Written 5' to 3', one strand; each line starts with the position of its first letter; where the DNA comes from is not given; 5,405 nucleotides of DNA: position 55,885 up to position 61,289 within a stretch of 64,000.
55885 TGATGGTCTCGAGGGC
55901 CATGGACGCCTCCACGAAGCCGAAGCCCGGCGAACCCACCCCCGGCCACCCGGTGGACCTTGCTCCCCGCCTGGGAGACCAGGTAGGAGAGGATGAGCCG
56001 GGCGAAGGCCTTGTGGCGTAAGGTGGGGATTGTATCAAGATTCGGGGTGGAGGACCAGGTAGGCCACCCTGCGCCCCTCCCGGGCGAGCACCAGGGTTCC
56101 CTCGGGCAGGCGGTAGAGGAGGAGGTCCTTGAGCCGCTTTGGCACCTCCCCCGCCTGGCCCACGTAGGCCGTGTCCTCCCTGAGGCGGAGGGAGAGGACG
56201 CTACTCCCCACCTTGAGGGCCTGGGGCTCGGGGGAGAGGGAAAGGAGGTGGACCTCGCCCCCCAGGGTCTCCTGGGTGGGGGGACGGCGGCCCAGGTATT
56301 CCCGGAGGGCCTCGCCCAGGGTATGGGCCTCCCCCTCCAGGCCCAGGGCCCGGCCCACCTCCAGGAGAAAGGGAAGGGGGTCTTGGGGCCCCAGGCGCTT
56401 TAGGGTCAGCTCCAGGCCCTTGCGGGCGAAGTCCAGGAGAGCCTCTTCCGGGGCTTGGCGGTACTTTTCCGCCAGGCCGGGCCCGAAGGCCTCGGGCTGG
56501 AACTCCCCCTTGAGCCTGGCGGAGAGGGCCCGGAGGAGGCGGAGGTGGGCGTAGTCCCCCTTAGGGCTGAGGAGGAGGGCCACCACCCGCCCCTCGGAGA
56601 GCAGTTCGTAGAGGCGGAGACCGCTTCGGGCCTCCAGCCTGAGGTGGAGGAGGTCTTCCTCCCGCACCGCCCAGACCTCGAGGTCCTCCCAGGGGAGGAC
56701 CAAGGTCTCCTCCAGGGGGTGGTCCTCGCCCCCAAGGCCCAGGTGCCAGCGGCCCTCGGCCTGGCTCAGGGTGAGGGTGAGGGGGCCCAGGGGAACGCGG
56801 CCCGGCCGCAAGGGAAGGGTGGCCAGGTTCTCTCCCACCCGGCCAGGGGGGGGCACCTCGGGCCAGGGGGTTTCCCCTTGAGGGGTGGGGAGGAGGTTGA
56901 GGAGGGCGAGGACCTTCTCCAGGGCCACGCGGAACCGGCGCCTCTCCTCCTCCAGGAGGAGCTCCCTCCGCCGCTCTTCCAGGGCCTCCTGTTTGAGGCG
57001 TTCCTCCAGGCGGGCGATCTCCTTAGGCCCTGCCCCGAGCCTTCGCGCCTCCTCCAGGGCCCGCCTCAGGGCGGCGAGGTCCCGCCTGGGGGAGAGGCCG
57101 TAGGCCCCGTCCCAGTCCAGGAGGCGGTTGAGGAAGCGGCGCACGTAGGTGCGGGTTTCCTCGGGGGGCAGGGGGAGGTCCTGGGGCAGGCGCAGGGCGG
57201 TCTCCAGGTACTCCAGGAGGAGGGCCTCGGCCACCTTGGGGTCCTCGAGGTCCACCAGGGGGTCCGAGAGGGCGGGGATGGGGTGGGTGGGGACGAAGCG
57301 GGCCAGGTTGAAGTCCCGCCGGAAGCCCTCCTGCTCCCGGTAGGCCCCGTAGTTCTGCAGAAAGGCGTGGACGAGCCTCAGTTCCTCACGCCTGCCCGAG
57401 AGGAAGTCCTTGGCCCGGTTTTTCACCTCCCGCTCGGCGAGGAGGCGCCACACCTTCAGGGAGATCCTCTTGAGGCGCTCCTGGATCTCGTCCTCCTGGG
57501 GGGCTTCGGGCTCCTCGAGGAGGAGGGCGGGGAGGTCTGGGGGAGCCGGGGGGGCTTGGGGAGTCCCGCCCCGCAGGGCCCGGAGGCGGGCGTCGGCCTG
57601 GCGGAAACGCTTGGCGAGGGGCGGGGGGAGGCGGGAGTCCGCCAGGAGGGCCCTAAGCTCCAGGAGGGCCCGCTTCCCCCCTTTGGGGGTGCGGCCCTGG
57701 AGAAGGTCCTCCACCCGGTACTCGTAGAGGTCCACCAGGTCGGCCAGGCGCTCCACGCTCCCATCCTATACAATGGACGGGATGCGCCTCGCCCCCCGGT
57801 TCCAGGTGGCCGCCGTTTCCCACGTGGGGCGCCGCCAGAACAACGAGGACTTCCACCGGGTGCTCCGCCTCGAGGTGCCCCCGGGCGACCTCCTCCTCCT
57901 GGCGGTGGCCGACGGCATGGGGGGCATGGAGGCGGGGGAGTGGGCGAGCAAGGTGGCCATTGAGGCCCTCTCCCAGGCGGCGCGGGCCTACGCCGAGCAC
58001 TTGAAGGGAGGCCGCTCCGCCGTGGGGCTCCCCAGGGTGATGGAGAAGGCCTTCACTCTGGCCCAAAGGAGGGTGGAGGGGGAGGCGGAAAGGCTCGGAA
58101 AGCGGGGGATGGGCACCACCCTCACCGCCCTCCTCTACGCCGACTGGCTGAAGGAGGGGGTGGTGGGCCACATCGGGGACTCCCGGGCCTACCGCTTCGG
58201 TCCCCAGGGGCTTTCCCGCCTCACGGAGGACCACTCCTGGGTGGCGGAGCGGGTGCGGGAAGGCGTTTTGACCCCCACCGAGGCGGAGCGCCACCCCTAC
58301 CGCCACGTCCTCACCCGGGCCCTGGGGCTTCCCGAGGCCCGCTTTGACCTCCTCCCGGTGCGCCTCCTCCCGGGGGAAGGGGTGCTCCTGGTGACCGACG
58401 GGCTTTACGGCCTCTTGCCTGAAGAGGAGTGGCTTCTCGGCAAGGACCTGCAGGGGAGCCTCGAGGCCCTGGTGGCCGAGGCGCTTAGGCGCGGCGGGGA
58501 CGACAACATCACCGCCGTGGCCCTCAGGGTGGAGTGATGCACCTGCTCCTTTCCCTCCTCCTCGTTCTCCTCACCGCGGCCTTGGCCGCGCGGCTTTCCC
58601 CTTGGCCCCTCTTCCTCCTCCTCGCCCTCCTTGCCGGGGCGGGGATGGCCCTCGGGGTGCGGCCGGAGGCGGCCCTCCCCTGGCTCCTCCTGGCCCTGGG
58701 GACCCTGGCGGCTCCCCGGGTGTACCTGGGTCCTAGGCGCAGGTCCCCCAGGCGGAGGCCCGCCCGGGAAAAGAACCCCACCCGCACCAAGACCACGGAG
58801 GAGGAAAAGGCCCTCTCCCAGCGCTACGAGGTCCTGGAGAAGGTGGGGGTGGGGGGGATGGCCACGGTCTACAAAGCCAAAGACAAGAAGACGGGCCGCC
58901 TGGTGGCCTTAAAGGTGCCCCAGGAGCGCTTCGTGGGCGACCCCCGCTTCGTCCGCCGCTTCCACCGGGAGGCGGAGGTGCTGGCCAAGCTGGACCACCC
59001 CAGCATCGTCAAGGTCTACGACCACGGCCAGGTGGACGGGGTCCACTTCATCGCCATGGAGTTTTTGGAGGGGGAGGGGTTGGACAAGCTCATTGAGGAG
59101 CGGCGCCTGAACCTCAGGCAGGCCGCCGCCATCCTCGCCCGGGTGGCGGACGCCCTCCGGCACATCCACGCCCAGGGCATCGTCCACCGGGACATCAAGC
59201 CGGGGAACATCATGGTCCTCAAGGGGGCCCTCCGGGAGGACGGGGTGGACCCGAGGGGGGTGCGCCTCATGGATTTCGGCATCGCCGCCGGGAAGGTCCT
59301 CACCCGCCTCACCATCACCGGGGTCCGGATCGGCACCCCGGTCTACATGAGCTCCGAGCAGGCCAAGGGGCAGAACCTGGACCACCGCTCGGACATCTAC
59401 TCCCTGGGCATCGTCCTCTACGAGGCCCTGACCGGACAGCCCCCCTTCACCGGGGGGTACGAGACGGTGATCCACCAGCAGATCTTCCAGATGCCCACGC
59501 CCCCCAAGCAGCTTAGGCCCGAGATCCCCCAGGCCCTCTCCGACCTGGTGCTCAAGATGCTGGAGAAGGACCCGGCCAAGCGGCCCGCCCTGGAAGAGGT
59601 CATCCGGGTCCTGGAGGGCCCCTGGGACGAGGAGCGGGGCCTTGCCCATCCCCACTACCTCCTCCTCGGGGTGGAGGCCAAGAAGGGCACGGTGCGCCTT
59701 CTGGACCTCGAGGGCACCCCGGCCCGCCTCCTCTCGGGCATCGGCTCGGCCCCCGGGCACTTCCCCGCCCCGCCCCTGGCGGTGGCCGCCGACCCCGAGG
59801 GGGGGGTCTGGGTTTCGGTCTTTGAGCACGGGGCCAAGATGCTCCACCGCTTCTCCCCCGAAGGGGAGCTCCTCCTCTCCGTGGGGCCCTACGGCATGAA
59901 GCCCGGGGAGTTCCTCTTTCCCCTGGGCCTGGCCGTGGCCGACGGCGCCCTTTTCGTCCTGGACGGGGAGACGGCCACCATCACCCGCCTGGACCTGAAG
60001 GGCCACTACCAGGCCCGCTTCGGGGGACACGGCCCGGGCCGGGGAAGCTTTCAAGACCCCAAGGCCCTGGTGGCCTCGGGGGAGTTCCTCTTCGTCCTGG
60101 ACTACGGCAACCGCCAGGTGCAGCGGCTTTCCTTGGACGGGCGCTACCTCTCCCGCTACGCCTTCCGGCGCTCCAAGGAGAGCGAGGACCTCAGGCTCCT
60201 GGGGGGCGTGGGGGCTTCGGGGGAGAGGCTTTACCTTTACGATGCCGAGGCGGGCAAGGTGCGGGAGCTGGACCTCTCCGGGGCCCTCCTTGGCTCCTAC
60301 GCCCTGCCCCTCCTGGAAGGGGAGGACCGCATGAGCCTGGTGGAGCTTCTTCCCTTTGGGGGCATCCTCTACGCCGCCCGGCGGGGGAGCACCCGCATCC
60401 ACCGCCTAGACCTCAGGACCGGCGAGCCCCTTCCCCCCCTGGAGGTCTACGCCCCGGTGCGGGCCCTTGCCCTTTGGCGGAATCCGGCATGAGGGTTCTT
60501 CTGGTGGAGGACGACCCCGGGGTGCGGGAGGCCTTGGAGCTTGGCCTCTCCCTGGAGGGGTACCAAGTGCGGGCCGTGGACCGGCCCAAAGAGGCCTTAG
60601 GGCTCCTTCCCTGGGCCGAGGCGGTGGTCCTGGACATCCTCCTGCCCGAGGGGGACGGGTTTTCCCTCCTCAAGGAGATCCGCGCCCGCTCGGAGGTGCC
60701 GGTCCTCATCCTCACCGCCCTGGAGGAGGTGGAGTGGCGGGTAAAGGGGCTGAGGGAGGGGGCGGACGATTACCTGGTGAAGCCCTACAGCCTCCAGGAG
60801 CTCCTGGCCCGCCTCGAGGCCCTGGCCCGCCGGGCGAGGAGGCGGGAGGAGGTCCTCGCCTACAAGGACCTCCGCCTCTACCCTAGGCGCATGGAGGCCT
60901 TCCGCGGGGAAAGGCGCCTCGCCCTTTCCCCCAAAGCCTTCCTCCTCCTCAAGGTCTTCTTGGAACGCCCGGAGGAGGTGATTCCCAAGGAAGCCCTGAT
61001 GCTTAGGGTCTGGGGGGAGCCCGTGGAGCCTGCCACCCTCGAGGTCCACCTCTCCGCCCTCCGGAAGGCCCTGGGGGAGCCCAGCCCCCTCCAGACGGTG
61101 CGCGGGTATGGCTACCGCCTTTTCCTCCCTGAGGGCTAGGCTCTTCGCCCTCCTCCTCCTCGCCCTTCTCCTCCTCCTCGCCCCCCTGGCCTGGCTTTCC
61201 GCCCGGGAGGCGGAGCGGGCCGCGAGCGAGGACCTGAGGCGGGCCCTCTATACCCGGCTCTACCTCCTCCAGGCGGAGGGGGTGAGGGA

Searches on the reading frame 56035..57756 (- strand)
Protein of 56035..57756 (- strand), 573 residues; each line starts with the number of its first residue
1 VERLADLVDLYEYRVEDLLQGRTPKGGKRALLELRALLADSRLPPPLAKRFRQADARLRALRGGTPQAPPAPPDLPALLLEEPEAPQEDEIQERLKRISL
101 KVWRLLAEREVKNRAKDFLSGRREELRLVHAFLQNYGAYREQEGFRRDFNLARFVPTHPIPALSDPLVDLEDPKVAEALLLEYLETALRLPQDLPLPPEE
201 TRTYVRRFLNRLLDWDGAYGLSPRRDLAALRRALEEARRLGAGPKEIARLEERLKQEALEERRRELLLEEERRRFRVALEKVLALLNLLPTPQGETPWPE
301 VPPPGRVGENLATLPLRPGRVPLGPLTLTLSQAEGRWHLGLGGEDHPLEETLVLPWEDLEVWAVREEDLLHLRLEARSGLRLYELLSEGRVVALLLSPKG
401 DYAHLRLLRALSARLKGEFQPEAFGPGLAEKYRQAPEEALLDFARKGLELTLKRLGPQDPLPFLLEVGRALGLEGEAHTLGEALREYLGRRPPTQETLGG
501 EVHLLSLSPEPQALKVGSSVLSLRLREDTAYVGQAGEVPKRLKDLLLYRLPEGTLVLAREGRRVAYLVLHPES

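Call 28: search_protein_families(library=pfam, proteins=[window:56035-57756:-], max_evalue=0.01)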
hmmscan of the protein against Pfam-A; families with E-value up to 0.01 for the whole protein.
window:56035-57756:- (573 aa): 0 families

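Call 78: search_protein_families(library=padloc, proteins=[window:56035-57756:-], max_evalue=0.01)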
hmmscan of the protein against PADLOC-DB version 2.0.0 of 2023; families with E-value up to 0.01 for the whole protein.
window:56035-57756:- (573 aa): 0 families

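Call 79: search_protein_families(library=ncbifam, proteins=[window:56035-57756:-], max_evalue=0.01)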
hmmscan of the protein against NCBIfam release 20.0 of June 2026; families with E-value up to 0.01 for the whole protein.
window:56035-57756:- (573 aa): 0 families

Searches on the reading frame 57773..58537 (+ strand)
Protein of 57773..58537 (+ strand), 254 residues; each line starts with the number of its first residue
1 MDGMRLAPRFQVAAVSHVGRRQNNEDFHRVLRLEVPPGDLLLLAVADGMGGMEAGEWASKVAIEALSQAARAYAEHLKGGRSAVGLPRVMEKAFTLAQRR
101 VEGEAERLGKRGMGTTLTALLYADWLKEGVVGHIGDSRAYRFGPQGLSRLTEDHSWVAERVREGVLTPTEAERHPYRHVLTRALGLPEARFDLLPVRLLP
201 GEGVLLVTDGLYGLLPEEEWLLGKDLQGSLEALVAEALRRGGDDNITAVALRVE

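Call 28: search_protein_families(library=pfam, proteins=[window:57773-58537:+], max_evalue=0.01)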
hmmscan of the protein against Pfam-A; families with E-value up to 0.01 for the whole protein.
window:57773-58537:+ (254 aa): 3 families
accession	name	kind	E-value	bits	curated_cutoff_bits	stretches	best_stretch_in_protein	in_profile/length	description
PF13672.11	PP2C_2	-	7.6e-14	52.2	24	1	15-219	3-182/209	Protein phosphatase 2C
PF07228.17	SpoIIE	-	0.00013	22.4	25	1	181-253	102-191/192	Stage II sporulation protein E (SpoIIE)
PF00481.26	PP2C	-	0.0046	17.1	20.3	0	37-155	31-141/255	Protein phosphatase 2C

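Call 78: search_protein_families(library=padloc, proteins=[window:57773-58537:+], max_evalue=0.01)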
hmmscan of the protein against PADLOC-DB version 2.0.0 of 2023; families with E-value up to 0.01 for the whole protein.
window:57773-58537:+ (254 aa): 0 families

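Call 79: search_protein_families(library=ncbifam, proteins=[window:57773-58537:+], max_evalue=0.01)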
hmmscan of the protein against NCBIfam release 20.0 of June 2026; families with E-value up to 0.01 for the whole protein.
window:57773-58537:+ (254 aa): 2 families
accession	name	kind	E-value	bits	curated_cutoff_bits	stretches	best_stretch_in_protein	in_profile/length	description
NF033484.1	Stp1_PP2C_phos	equivalog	1.3e-49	168.8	230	1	17-251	3-231/232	Stp1/IreP family PP2C-type Ser/Thr phosphatase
NF011149.0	PRK14559.1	equivalog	2e-20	73.1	374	1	43-253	414-631/642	serine/threonine phosphatase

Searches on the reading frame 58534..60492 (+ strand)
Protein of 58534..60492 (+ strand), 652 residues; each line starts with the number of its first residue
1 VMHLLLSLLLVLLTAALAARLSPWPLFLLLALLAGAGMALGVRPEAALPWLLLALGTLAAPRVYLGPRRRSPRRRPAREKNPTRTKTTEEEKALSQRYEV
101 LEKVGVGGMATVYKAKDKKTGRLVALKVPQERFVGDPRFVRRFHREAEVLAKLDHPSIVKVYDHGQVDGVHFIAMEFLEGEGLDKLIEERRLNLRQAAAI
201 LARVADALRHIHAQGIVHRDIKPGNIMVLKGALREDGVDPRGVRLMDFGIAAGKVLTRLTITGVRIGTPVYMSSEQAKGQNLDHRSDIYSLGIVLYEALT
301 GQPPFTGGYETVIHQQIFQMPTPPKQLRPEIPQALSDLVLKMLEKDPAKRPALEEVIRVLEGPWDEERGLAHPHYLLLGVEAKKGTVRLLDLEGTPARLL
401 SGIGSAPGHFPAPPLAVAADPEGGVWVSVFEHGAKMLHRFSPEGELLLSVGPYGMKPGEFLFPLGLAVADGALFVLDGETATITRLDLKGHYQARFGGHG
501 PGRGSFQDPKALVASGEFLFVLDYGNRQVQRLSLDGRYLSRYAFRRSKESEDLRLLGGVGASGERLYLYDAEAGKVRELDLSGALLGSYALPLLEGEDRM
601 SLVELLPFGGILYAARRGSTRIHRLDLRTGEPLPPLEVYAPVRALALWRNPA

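Call 28: search_protein_families(library=pfam, proteins=[window:58534-60492:+], max_evalue=0.01)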
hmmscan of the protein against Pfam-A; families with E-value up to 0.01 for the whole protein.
window:58534-60492:+ (652 aa): 7 families
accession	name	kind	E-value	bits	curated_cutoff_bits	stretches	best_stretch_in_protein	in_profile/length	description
PF00069.31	Pkinase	-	2.2e-52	178.5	31.7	1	98-357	1-258/263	Protein kinase domain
PF07714.23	PK_Tyr_Ser-Thr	-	1.2e-31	110.4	23.1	1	100-359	3-257/258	Protein tyrosine and serine/threonine kinase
PF01636.29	APH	-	2.1e-08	34.7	23.2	1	110-213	11-109/239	Phosphotransferase enzyme family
PF03109.22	ABC1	-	8.4e-08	32.1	22.9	1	151-251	128-214/244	ABC1 atypical kinase-like domain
PF17667.7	Pkinase_fungal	-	0.00025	20.3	24.1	1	202-290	293-378/387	Fungal protein kinase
PF01436.27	NHL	-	0.00029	21.2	20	0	460-483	1-25/28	NHL repeat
PF06293.20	Kdo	-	0.0085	16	21.3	0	176-232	97-155/207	Lipopolysaccharide kinase (Kdo/WaaP) family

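Call 78: search_protein_families(library=padloc, proteins=[window:58534-60492:+], max_evalue=0.01)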
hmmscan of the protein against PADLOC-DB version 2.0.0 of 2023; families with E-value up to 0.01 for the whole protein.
window:58534-60492:+ (652 aa): 37 families (the best 25 are shown)
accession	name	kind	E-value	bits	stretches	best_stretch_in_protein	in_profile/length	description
PDLC04061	PD-T4-6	-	2e-85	286.2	1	88-351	8-270/510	-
PDLC04042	PD-T4-6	-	1.1e-84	282.5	1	91-353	4-261/292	-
PDLC04053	PD-T4-6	-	2.8e-84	281.2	1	94-354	7-262/311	-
PDLC04060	PD-T4-6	-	5.2e-83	277.6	1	91-350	3-255/486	-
PDLC04043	PD-T4-6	-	4.2e-75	251.5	1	89-350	8-263/452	-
PDLC04054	PD-T4-6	-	6.4e-75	250.7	1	95-352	9-261/347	-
PDLC04138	mad6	-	4.2e-72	242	1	85-361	40-311/659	mads_6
PDLC04039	PD-T4-6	-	2.3e-71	239.2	1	96-350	14-261/458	-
PDLC04047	PD-T4-6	-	2.8e-70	235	1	90-350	4-258/327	-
PDLC04057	PD-T4-6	-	4.3e-69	231.6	1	93-351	5-257/443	-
PDLC04041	PD-T4-6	-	2.1e-68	229.6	1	93-350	25-279/443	-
PDLC04052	PD-T4-6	-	2.5e-67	226.2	1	91-350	4-262/496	-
PDLC04040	PD-T4-6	-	3.7e-65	218.7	1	104-350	2-251/547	-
PDLC04048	PD-T4-6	-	8.7e-64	214.1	1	92-351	6-259/354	-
PDLC01088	C3a189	-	6.8e-63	211.4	1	104-368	5-263/840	kinase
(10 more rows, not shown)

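Call 79: search_protein_families(library=ncbifam, proteins=[window:58534-60492:+], max_evalue=0.01)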
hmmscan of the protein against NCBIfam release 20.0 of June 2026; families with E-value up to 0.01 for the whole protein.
window:58534-60492:+ (652 aa): 18 families
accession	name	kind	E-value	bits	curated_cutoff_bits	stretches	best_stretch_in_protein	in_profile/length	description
NF033483.0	PknB_PASTA_kin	equivalog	4.7e-91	306.5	450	1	91-352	2-256/563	Stk1 family PASTA domain-containing Ser/Thr kinase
NF052427.1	StpK7MSMEG_1200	equivalog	4.2e-51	174.1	900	1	97-350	8-254/601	serine/threonine protein kinase StpK7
NF047741.1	antiphage_MADS6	equivalog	1.2e-50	172.7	460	2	193-368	297-465/612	methylation-associated defense system protein kinase MAD6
NF009651.0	PRK13184.1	equivalog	9.7e-41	139.6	839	1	96-350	2-276/932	serine/threonine-protein kinase PknD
TIGR03903.1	TOMM_kin_cyc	equivalog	1.7e-37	128.9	705.75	1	119-351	1-234/1267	TOMM system kinase/cyclase fusion protein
NF053615.1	SerThrKinAfsKStmc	equivalog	5.9e-37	127.7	1300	1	97-352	14-256/809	protein serine/threonine kinase AfsK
NF038150.1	lanthi_synth_IV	equivalog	2.4e-33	115.5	650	1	76-364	168-457/851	class IV lanthionine synthetase LanL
NF033442.0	BREX_PglW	equivalog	7.3e-25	86.9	990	2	76-272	495-675/1391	BREX system serine/threonine kinase PglW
NF038151.1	lanthi_synth_III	equivalog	2.3e-18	66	575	1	89-300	213-424/833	class III lanthionine synthetase LanKC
NF043056.1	T4SS_LegK1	equivalog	8.1e-13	47.8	550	1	187-359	186-353/516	Dot/Icm T4SS effector kinase LegK1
NF058632.1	SerThrKinPrkT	equivalog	9.2e-12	44.6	280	1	94-234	19-156/322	serine/threonine protein kinase PrkT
NF035926.1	scyF_NHL_VPEP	equivalog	1.1e-11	44.5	350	1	414-543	154-284/376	scytonemin biosynthesis PEP-CTERM protein ScyF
NF041408.1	XopAU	subfamily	1.6e-06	28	450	1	145-357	266-475/498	XopAU family type III secretion system effector serine/threonine kinase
TIGR03724.2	arch_bud32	equivalog_domain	6.7e-06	25.7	125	1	142-251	39-131/193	KEOPS complex kinase/ATPase Bud32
NF011463.0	PRK14879.1-4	equivalog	1.7e-05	24.3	188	1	136-251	57-160/237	Kae1-associated kinase Bud32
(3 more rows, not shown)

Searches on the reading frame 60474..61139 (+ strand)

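Call 101: search_protein_families(library=pfam, proteins=[window:60474-61139:+], max_evalue=0.001)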
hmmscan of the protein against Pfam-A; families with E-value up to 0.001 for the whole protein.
window:60474-61139:+ (221 aa): 2 families
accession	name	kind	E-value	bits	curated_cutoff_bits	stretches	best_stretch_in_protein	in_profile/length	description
PF00072.30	Response_reg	-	2.7e-23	82.7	30.2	1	8-114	1-110/111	Response regulator receiver domain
PF00486.34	Trans_reg_C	-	2.7e-17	63.1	26.2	1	147-216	2-77/77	Transcriptional regulatory protein, C terminal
